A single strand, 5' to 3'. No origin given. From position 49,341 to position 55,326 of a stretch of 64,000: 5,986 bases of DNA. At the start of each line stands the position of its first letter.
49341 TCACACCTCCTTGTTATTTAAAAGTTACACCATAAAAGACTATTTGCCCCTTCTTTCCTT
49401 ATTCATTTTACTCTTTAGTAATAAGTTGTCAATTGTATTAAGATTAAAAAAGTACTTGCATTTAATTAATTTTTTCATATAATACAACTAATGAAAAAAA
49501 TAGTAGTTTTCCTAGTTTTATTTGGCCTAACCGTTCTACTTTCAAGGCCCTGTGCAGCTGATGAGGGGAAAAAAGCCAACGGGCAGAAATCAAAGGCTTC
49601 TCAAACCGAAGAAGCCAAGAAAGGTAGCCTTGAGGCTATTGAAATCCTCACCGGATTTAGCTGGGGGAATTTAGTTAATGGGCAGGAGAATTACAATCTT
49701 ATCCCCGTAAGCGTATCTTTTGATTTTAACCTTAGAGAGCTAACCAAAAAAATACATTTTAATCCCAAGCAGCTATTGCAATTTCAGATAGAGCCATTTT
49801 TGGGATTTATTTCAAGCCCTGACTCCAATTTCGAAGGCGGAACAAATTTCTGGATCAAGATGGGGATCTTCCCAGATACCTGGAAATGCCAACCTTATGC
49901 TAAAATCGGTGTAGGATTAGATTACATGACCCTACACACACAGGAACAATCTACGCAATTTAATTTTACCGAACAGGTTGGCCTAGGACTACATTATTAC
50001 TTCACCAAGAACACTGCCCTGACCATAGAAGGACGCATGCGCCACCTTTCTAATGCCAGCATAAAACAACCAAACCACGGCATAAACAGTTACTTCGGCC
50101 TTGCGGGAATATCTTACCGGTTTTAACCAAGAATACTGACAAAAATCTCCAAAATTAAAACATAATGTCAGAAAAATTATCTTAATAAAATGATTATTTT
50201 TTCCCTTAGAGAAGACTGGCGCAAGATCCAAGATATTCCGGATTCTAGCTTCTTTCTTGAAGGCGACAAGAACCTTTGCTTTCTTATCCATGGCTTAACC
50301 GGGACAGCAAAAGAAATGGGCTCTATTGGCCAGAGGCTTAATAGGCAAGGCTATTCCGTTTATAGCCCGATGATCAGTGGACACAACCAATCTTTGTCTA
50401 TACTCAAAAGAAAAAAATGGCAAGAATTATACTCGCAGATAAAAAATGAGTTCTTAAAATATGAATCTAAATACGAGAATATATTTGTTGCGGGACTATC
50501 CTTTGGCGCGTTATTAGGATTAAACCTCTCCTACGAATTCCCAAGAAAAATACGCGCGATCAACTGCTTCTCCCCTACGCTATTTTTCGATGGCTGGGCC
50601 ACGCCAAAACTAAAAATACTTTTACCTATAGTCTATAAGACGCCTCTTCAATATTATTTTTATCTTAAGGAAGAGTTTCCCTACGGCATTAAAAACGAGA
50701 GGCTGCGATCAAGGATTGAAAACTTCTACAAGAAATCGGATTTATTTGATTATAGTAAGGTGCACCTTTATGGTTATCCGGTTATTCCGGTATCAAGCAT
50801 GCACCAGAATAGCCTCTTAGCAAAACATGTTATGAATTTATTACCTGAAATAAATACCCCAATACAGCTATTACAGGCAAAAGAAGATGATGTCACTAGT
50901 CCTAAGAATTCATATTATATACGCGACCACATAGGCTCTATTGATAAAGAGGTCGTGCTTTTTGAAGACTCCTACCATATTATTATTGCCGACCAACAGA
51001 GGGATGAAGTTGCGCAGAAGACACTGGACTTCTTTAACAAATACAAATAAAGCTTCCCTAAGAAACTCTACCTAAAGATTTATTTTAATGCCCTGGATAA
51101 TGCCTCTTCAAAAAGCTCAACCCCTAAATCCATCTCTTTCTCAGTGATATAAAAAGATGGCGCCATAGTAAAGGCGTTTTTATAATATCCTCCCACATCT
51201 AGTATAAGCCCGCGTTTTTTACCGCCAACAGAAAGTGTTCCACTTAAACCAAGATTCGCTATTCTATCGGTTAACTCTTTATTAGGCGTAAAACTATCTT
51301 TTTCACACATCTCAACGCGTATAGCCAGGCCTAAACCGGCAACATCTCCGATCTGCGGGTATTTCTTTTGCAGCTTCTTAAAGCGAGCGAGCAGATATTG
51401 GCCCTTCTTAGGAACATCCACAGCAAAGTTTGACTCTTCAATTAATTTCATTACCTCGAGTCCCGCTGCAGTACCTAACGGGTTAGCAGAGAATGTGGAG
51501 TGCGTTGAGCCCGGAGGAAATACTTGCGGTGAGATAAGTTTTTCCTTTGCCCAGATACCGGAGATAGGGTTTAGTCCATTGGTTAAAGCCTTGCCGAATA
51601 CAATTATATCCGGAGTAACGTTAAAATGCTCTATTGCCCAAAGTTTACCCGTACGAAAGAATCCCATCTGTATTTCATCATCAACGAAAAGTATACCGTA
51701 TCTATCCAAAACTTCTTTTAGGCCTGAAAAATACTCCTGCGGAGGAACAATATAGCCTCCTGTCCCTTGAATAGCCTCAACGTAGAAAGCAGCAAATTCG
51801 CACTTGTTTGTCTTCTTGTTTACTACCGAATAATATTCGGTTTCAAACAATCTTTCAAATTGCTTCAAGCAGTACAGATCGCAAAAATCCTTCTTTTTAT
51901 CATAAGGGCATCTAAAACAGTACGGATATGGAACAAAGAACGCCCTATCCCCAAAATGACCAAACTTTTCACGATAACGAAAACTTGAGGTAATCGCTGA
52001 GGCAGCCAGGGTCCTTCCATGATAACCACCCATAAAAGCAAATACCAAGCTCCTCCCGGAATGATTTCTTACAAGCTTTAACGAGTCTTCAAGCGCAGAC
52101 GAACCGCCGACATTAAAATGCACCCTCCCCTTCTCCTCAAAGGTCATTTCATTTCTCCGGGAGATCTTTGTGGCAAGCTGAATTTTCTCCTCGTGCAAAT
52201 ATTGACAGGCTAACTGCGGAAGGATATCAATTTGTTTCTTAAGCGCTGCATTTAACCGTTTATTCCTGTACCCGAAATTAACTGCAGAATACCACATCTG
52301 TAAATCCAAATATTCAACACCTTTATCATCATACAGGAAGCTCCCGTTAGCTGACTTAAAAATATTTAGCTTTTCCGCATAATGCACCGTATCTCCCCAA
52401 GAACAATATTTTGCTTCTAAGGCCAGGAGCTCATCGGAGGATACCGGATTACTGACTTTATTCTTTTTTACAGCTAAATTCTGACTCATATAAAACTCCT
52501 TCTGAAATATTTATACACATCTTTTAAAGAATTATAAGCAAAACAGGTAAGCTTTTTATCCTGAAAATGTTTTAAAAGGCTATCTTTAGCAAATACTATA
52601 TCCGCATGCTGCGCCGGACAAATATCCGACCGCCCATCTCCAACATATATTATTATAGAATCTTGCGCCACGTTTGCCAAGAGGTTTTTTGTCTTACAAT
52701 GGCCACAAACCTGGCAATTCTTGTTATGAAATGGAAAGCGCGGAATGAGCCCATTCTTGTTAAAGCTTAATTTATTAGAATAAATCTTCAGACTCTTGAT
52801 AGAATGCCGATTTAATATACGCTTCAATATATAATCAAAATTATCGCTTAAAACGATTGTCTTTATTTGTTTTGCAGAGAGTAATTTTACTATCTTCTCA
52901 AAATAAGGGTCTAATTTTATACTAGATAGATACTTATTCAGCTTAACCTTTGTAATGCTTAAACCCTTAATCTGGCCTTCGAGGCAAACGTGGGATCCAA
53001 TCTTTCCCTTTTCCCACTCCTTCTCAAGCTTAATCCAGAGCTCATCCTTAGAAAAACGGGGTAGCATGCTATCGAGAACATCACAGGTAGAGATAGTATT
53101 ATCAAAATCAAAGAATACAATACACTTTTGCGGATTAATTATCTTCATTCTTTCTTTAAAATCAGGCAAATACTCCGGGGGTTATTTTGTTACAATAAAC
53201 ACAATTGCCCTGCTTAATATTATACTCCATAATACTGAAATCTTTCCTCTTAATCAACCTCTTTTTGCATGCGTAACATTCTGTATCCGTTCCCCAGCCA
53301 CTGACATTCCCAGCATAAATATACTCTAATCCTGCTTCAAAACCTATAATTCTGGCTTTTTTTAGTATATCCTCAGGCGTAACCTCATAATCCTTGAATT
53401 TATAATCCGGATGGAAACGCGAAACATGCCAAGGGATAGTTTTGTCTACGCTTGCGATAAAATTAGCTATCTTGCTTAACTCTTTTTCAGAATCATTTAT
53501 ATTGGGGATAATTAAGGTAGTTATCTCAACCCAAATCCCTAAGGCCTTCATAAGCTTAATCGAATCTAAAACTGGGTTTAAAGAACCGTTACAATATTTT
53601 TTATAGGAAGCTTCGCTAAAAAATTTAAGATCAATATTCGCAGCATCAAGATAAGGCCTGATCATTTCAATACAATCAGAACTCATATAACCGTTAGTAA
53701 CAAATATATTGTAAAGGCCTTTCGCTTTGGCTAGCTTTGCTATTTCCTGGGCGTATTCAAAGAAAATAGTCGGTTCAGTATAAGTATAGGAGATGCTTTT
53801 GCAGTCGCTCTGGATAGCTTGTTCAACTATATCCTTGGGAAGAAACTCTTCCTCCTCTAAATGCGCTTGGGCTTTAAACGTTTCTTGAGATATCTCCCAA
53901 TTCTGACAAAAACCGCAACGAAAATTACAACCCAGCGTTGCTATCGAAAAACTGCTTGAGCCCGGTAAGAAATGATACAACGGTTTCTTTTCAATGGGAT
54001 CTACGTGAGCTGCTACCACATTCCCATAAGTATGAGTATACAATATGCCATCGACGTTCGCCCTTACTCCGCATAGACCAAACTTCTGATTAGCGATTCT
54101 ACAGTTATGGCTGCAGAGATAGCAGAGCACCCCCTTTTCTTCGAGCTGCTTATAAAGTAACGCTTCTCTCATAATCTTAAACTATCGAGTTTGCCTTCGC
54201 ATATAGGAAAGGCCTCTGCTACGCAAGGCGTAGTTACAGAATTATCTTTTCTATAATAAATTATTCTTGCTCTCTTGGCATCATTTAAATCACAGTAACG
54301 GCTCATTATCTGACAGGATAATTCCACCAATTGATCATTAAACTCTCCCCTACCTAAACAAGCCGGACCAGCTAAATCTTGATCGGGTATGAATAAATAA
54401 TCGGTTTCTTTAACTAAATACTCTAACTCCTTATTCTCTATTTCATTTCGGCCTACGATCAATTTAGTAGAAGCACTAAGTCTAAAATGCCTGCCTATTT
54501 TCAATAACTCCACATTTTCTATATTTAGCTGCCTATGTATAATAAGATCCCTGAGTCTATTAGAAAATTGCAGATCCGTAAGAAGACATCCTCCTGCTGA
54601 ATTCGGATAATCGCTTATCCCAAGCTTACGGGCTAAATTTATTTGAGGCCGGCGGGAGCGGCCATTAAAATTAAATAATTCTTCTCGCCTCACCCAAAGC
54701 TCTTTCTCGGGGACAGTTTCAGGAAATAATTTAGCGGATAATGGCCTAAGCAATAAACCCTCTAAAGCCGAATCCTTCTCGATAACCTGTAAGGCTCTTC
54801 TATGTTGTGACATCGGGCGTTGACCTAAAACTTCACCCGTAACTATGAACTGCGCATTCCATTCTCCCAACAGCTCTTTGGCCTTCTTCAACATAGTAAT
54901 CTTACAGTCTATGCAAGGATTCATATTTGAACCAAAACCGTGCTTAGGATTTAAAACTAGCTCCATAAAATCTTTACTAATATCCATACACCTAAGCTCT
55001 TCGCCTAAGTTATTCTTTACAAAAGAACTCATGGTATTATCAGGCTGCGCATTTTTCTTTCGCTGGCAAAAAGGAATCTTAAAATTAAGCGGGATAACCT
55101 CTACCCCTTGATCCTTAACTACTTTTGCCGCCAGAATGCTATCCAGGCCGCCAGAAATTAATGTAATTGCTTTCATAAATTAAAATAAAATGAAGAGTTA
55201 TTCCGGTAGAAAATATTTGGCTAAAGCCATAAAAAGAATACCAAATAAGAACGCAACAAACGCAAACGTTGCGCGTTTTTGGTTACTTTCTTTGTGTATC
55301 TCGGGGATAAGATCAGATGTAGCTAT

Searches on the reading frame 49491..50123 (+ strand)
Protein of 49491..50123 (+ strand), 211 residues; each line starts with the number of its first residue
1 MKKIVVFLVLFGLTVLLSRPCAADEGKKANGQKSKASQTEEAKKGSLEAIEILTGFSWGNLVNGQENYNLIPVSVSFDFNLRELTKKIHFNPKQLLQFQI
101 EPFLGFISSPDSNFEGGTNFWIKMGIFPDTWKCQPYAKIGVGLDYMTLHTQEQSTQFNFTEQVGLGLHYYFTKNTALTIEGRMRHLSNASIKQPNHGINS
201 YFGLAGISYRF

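Call 40: search_protein_families(library=pfam, proteins=[window:49491-50123:+], max_evalue=0.0001)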
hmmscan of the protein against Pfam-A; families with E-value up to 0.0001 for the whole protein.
window:49491-50123:+ (211 aa): 1 family
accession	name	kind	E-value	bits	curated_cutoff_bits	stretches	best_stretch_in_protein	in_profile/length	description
PF09411.16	PagL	-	6.4e-18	65.6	23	1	118-203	44-131/136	Lipid A 3-O-deacylase (PagL)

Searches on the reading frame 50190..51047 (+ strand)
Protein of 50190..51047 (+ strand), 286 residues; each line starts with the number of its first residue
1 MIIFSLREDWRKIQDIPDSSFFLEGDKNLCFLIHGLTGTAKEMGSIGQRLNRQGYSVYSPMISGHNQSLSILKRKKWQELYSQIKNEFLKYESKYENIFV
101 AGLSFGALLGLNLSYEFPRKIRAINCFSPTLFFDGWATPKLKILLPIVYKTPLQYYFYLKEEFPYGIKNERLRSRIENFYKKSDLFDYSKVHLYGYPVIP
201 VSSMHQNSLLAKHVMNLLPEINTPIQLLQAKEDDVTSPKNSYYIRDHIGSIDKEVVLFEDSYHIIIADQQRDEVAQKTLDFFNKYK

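Call 40: search_protein_families(library=pfam, proteins=[window:50190-51047:+], max_evalue=0.0001)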
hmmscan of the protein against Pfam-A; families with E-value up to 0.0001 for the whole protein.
window:50190-51047:+ (286 aa): 2 families
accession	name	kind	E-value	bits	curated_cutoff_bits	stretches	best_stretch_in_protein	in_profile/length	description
PF12146.15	Hydrolase_4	-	3.5e-21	76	27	1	27-269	4-238/239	Serine aminopeptidase, S33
PF00561.26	Abhydrolase_1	-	7.3e-11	42.6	25.8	1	32-267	5-242/245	alpha/beta hydrolase fold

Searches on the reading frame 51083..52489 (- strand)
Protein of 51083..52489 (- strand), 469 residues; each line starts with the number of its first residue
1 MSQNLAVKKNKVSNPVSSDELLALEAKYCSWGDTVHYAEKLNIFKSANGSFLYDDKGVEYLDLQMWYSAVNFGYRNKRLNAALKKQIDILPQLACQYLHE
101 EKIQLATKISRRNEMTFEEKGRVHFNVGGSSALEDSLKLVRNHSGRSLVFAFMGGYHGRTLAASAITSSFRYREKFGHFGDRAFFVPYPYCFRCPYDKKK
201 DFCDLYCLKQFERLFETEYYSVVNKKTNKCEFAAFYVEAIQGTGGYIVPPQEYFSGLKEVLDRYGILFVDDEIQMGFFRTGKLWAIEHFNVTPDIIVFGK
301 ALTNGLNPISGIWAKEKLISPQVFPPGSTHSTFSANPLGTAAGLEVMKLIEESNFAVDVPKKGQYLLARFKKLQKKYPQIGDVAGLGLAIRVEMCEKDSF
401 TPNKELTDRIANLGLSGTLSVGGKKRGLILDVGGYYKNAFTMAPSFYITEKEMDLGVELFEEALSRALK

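Call 40: search_protein_families(library=pfam, proteins=[window:51083-52489:-], max_evalue=0.0001)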
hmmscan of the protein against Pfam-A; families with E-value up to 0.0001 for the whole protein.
window:51083-52489:- (469 aa): 1 family
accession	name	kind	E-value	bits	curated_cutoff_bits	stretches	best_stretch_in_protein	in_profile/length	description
PF00202.27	Aminotran_3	-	1.8e-79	267.8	30.5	1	42-464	11-403/403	Aminotransferase class-III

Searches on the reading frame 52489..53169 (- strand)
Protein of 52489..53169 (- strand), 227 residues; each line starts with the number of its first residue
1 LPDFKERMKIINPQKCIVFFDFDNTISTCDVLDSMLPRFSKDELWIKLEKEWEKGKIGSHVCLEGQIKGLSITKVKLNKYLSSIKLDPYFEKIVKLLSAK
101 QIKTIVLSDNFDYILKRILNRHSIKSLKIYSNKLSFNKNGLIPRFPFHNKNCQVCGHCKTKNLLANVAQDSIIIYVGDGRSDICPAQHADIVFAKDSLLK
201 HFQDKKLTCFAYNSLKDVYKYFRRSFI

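Call 40: search_protein_families(library=pfam, proteins=[window:52489-53169:-], max_evalue=0.0001)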
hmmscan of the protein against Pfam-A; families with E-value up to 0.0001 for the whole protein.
window:52489-53169:- (227 aa): 3 families
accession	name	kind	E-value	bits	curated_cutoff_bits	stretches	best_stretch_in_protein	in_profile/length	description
PF06888.18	Put_Phosphatase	-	5.7e-18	65.6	27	1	17-191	2-193/234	Putative Phosphatase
PF12710.13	HAD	-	8.4e-07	30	27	0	86-184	86-186/189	haloacid dehalogenase-like hydrolase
PF05822.18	UMPH-1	-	9.4e-05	22.5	23.7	0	71-184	74-193/246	Pyrimidine 5'-nucleotidase (UMPH-1)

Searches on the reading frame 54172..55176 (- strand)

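Call 40: search_protein_families(library=pfam, proteins=[window:54172-55176:-], max_evalue=0.0001)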
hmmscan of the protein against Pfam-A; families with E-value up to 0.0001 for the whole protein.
window:54172-55176:- (335 aa): 3 families
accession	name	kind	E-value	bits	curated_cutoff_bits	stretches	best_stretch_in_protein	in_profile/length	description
PF18297.6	NFACT-R_2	-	1.2e-18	67.5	26.9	1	228-315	1-87/104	NFACT protein RNA binding domain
PF02568.20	ThiI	-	1.5e-10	41.5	20.5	1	2-146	5-144/197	Thiamine biosynthesis protein (ThiI)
PF03054.22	tRNA_Me_trans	-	1.7e-06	28.3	20.6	1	2-114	2-125/202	tRNA methyl transferase HUP domain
